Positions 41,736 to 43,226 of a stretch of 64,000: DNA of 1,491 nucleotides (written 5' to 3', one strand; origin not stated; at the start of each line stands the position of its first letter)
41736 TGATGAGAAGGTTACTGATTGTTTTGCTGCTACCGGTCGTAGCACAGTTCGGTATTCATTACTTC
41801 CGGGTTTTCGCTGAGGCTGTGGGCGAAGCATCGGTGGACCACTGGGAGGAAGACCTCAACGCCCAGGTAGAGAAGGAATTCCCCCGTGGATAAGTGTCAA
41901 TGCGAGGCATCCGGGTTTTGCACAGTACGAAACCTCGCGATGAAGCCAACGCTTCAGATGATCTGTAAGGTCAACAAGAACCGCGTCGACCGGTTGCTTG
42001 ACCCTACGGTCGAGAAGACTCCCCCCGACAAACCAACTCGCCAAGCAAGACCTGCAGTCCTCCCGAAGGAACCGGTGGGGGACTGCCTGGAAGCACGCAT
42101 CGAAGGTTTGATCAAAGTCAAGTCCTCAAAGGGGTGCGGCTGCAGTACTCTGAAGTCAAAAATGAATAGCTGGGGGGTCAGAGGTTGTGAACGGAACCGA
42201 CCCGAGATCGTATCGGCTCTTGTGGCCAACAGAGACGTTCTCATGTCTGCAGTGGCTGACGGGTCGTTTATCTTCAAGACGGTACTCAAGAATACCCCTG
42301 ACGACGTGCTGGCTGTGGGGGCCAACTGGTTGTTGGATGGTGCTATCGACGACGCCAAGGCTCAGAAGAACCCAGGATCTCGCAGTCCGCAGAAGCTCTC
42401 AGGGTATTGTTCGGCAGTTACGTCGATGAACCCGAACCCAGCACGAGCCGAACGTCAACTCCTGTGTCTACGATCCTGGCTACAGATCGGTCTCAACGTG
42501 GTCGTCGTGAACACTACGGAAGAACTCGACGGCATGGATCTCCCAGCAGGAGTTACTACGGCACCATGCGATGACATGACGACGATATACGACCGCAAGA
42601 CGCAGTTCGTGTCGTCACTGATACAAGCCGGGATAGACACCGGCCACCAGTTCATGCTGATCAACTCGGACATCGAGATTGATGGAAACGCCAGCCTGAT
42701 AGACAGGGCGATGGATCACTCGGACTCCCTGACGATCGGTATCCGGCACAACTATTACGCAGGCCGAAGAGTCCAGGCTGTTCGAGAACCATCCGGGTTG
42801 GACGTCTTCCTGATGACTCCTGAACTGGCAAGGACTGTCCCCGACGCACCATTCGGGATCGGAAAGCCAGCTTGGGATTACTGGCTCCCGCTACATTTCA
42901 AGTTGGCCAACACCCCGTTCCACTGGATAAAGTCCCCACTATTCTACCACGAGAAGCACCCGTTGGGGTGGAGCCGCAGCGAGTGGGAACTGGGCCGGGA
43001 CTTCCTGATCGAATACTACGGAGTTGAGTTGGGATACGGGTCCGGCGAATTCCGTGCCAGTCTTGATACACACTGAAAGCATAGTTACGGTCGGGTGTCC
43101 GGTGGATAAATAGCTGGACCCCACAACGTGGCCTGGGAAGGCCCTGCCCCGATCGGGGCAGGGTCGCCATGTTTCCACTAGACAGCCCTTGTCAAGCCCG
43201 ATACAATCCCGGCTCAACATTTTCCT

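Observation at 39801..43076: FGE-sulfatase-domain protein, 51-aa signal-peptide ORF and glycosyltransferase-like gene embedded in the virion structural operon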

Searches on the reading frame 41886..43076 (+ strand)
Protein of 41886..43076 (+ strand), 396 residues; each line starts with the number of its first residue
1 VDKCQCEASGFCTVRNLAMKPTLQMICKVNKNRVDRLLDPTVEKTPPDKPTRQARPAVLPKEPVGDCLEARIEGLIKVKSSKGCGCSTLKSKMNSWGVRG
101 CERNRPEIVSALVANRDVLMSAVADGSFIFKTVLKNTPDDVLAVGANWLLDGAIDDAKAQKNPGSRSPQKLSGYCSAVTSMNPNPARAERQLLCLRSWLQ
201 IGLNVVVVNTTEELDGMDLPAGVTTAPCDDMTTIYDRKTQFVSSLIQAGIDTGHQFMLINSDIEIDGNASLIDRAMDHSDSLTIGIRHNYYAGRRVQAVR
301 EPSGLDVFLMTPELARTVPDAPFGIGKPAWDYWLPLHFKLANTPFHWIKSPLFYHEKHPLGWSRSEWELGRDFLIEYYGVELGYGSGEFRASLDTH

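Call 3: search_protein_families(library=pfam, proteins=[window:41886-43076:+], max_evalue=0.1)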
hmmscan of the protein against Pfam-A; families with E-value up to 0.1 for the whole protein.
window:41886-43076:+ (396 aa): 0 families

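Call 7: search_protein_families(library=phrogs, proteins=[window:41886-43076:+], max_evalue=0.01)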
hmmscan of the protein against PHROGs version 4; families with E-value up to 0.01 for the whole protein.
window:41886-43076:+ (396 aa): 0 families

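Call 12: find_homologous_proteins(query=window:41886-43076:+)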
Query window:41886-43076:+ (396 aa): 74 proteins with E <= 0.001 among 4286 candidates.
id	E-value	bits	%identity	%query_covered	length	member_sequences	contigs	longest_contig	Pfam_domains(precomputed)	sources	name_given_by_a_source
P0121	2.2e-270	914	98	100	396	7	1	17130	-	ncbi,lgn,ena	-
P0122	8.2e-155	533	57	99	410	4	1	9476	-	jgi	-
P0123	1.8e-116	407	47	99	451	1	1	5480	-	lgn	-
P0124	3.8e-105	370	64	56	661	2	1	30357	-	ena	-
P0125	6.2e-102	359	46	99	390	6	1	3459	-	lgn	-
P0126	2.0e-101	358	45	99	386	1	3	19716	-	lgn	-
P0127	2.4e-99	351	46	96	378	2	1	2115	-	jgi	jgi:hypothetical protein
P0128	1.4e-97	345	45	99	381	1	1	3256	-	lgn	-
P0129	1.4e-90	322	62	58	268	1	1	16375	-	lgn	-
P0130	3.0e-90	321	45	95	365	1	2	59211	-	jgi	jgi:hypothetical protein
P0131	2.2e-88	315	58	61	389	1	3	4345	-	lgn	-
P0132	1.5e-87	312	58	61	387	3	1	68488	-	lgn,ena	-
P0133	4.3e-86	307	60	56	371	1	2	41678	-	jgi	jgi:hypothetical protein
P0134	3.6e-81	291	57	58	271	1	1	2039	-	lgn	-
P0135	7.1e-79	283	55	57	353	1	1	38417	PF00535.33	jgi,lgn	jgi:glycosyltransferase involved in cell wall biosynthesis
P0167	7.3e-42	162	43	54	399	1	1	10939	PF04777.19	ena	-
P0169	1.6e-41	160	43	48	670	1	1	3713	PF00535.33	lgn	-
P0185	8.3e-26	109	36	51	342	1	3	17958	PF04777.19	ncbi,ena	-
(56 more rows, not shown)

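Call 31: predict_structure(alignment_id=A3)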
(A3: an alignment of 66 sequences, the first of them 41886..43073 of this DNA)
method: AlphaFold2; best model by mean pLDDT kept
length: 396 residues; sequences in the alignment: 66
mean_pLDDT: 87.5   pTM: 0.70
mean pLDDT of the five models: 87.5, 87.1, 86.3, 86.3, 83.6
residues with pLDDT >= 90: 231; 70-90: 119; 50-70: 32; < 50: 14
segments of 3 or more residues with pLDDT < 50: 44-50
pLDDT, mean of each block of 10 residues (from residue 1): 70 87 87 85 52 59 88 82 73 93 95 91 62 78 86 82 65 95 96 98 98 98 98 96 98 98 95 97 96 88 92 98 95 95 96 94 92 93 76 76
secondary structure, 60 per line:
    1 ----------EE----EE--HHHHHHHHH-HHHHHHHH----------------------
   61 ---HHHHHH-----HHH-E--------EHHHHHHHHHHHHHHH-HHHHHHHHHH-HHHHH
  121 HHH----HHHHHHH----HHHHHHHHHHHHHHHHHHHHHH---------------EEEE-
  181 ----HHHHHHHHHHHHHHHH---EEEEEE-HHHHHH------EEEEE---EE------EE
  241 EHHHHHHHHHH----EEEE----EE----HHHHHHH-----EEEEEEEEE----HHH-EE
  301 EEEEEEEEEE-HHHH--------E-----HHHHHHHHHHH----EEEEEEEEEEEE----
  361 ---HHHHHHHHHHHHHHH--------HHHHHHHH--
elements in order: H21-29 H31-38 H64-69 H89-103 H105-114 H116-123 H128-134 H139-160 E176-179 H185-200 E204-209 H211-216 E223-227 E239-241 H242-251 E256-259 H270-276 E282-290 E299-310 H312-315 H330-340 E345-356 H364-378 H387-394

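Call 33: search_protein_families(library=pfam, alignment_id=A3, max_evalue=0.01)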
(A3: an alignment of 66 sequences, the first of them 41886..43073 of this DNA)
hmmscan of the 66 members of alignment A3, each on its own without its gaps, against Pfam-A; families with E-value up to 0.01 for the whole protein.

A. member 1, window:41886-43073:+ (396 aa): 0 families

B. families by the number of members that match (of 66 scanned): 8 families
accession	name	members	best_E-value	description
PF04777.18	Evr1_Alr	3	4.8e-09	Erv1 / Alr family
PF05050.19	Methyltransf_21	2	1.8e-19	Methyltransferase FkbM domain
PF00535.33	Glycos_transf_2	2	3.2e-13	Glycosyl transferase family 2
PF00156.33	Pribosyltran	1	3.2e-08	Phosphoribosyl transferase domain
PF13489.12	Methyltransf_23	1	6.6e-08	Methyltransferase domain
PF08241.18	Methyltransf_11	1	6.1e-07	Methyltransferase domain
PF08242.18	Methyltransf_12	1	0.0009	Methyltransferase domain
PF13847.12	Methyltransf_31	1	0.0043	Methyltransferase domain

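Call 61: search_dna_similar(query=window:41886-43073:+, collection=phages, mode=protein, max_evalue=0.001)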
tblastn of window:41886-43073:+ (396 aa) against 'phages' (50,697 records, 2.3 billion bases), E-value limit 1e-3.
No match.

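Call 64: find_encoding_contigs(protein=P0185, flank=8000, max_places=2)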
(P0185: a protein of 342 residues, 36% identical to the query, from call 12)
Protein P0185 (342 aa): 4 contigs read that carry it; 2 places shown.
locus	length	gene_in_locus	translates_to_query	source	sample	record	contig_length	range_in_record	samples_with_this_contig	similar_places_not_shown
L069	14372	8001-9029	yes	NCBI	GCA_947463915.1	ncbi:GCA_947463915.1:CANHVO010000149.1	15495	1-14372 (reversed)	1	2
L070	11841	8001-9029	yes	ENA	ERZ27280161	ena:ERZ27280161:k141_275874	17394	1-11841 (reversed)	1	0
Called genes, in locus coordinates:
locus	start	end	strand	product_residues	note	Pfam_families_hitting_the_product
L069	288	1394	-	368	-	PF19580:Exo_endo_phos_3, PF03372:Exo_endo_phos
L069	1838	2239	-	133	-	-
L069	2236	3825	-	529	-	PF00239:Resolvase, PF07508:Recombinase, PF13408:Zn_ribbon_recom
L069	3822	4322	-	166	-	PF11149:DUF2924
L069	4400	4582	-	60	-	-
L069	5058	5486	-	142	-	-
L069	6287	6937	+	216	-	-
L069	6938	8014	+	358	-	-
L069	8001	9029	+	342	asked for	PF04777:Evr1_Alr (weak)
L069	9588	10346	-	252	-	-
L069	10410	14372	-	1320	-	?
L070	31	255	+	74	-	-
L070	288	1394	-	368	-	PF19580:Exo_endo_phos_3, PF03372:Exo_endo_phos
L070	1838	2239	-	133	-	-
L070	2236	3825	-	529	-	PF00239:Resolvase, PF07508:Recombinase, PF13408:Zn_ribbon_recom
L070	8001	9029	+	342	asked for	PF04777:Evr1_Alr (weak)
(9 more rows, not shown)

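Call 65: find_encoding_contigs(protein=P0167, flank=8000, max_places=2)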
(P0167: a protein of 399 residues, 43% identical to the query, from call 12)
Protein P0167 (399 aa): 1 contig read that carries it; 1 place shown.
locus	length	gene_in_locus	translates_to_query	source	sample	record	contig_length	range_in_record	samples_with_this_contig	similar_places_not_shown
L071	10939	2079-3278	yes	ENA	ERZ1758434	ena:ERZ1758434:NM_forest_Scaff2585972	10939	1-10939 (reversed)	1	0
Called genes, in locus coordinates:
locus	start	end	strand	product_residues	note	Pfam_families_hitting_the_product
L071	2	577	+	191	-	?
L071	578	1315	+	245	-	-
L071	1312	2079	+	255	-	-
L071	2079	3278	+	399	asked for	PF04777:Evr1_Alr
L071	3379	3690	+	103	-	-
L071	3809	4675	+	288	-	-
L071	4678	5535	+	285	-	-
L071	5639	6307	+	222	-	-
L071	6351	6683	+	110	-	-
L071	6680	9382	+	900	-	PF10162:G8, PF24606:CEMIP_beta-hel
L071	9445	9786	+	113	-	-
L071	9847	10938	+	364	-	?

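Call 70: search_protein_families(library=pfam, alignment_id=A5, max_evalue=0.001)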
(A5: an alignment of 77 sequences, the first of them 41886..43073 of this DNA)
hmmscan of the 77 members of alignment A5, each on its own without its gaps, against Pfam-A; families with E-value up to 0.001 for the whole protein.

A. member 1, window:41886-43073:+ (396 aa): 0 families

B. families by the number of members that match (of 77 scanned): 26 families (the first 25 are shown)
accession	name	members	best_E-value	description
PF08241.18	Methyltransf_11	10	9.3e-08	Methyltransferase domain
PF13489.12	Methyltransf_23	9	8.8e-10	Methyltransferase domain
PF08242.18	Methyltransf_12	7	3.2e-07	Methyltransferase domain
PF13578.12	Methyltransf_24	6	3.3e-16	Methyltransferase domain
PF13640.12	2OG-FeII_Oxy_3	5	2.9e-14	2OG-Fe(II) oxygenase superfamily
PF00156.33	Pribosyltran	3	3.4e-08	Phosphoribosyl transferase domain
PF13661.12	2OG-FeII_Oxy_4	3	1e-06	2OG-Fe(II) oxygenase superfamily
PF00535.33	Glycos_transf_2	2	3.3e-07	Glycosyl transferase family 2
PF19668.4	DUF6171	2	1.9e-06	Family of unknown function (DUF6171)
PF01596.23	Methyltransf_3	2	4e-05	O-methyltransferase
PF01555.25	N6_N4_Mtase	1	2.4e-46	DNA methylase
PF00132.30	Hexapep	1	1.7e-32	Bacterial transferase hexapeptide (six repeats)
PF13479.12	AAA_24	1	3.4e-24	AAA domain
PF25084.1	LbH_EIF2B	1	1.8e-15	EIF2B subunit epsilon LbH domain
PF14602.12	Hexapep_2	1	1.3e-12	Hexapeptide repeat of succinyl-transferase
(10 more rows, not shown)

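Call 80: search_protein_families(library=ncbifam, proteins=[window:41886-43073:+], max_evalue=0.01)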
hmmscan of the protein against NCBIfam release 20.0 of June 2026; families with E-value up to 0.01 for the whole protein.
window:41886-43073:+ (396 aa): 0 families

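Call 91: search_protein_families(library=pfam, proteins=[P0135, P0169], max_evalue=0.01)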
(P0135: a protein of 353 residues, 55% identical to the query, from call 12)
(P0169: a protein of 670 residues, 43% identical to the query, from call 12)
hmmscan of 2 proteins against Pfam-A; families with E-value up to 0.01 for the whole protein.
P0135 (353 aa): 1 family
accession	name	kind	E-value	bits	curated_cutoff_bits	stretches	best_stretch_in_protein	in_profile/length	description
PF00535.33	Glycos_transf_2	-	3.2e-13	50.4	23.3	1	8-104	1-99/168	Glycosyl transferase family 2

P0169 (670 aa): 1 family
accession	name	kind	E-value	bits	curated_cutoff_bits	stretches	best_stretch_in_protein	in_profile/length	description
PF00535.33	Glycos_transf_2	-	1.1e-08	35.6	23.3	1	457-562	11-116/168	Glycosyl transferase family 2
